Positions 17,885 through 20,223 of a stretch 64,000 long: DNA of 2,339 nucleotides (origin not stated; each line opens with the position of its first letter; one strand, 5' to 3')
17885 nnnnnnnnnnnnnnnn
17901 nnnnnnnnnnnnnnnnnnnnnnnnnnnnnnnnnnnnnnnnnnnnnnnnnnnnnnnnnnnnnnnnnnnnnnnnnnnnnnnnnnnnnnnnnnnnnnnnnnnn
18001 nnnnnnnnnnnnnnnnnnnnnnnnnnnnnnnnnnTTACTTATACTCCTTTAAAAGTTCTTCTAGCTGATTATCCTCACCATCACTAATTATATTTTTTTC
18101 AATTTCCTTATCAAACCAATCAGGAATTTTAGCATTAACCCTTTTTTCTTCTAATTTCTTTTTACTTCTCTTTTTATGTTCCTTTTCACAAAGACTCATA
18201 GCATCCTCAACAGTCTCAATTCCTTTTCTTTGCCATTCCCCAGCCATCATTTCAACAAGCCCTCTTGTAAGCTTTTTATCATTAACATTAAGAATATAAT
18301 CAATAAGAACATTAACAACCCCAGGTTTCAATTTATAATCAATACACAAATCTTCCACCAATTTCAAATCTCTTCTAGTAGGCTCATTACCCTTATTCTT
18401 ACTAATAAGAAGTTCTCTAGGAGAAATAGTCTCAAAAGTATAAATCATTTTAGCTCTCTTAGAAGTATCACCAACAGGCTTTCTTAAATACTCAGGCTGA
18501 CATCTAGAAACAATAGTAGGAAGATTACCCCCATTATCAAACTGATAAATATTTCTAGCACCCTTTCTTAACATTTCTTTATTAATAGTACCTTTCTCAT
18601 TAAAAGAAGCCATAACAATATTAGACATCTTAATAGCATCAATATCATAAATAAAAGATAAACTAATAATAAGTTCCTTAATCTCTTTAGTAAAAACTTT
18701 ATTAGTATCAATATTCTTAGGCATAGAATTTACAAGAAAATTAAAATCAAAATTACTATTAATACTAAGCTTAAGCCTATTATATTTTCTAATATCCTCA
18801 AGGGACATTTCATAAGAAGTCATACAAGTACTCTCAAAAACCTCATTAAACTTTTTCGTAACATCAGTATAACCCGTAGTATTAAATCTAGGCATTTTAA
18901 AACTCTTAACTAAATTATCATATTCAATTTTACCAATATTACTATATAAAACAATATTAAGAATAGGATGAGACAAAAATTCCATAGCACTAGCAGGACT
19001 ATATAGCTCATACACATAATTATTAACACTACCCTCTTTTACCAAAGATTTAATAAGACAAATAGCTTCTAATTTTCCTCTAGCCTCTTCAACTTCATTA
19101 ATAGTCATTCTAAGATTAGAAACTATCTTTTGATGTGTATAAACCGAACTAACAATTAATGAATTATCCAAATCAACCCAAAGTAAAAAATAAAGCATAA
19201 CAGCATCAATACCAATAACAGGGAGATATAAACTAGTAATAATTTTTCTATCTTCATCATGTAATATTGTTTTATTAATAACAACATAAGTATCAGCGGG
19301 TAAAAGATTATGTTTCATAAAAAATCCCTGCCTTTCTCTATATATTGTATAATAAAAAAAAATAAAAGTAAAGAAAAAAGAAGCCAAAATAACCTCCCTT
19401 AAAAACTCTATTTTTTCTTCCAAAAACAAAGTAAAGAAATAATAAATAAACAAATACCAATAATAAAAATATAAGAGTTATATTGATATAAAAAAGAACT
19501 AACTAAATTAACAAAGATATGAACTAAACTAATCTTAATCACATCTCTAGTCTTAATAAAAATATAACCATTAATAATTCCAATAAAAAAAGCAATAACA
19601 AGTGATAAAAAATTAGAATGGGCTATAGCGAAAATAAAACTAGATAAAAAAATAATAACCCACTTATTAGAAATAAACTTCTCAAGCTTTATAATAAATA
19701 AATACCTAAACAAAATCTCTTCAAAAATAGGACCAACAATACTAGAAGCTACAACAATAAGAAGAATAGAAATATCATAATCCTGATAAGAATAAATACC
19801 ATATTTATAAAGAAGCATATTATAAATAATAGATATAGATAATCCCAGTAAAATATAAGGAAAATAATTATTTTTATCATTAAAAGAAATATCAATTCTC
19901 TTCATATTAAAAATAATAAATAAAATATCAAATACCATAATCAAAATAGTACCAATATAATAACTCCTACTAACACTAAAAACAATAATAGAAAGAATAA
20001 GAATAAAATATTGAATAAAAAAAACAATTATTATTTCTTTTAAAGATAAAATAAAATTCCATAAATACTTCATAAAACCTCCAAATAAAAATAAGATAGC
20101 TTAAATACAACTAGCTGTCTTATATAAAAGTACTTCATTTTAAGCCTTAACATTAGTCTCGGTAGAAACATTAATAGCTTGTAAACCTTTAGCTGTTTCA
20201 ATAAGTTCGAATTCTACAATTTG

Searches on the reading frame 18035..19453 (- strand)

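Call 8: search_protein_families(library=ncbifam, proteins=[window:18035-19453:-])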
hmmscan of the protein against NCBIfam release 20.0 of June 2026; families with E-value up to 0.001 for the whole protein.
window:18035-19453:- (472 aa): 2 families
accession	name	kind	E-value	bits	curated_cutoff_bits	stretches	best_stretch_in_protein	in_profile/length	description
NF052657.1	RIprotDnaBBac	equivalog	5.7e-85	285.7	800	1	48-454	6-438/473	replicative helicase loading/DNA remodeling protein DnaB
NF053829.1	HelldRmdprotDnaB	equivalog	4.9e-74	249.9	570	1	47-450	4-424/460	replicative helicase loading/DNA remodeling protein DnaB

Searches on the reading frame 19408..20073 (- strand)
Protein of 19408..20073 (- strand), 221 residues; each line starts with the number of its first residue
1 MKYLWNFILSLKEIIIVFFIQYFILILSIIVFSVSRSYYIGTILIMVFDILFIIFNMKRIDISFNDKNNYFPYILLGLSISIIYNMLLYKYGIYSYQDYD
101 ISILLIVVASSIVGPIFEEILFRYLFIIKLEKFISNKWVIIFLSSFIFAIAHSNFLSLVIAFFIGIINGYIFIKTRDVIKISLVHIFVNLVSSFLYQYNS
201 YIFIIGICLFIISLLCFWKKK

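Call 8: search_protein_families(library=ncbifam, proteins=[window:19408-20073:-])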
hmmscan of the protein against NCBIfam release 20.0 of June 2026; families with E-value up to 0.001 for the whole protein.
window:19408-20073:- (221 aa): 3 families
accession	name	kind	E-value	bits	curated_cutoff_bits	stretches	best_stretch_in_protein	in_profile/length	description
NF041647.1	ABC_perm_CPBP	equivalog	1.1e-09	37.7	435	1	97-197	536-635/636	ABC transporter permease subunit/CPBP intramembrane protease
NF046050.1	CPBP_fam_MroQ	equivalog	6.9e-06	25.7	270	1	40-191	52-219/243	intramembrane glutamic endopeptidase MroQ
NF040589.1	CPBP_Synerg_MrtS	equivalog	9.3e-06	25.9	130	1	102-192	71-163/170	Synerg-CTERM system glutamic-type intramembrane protease MrtS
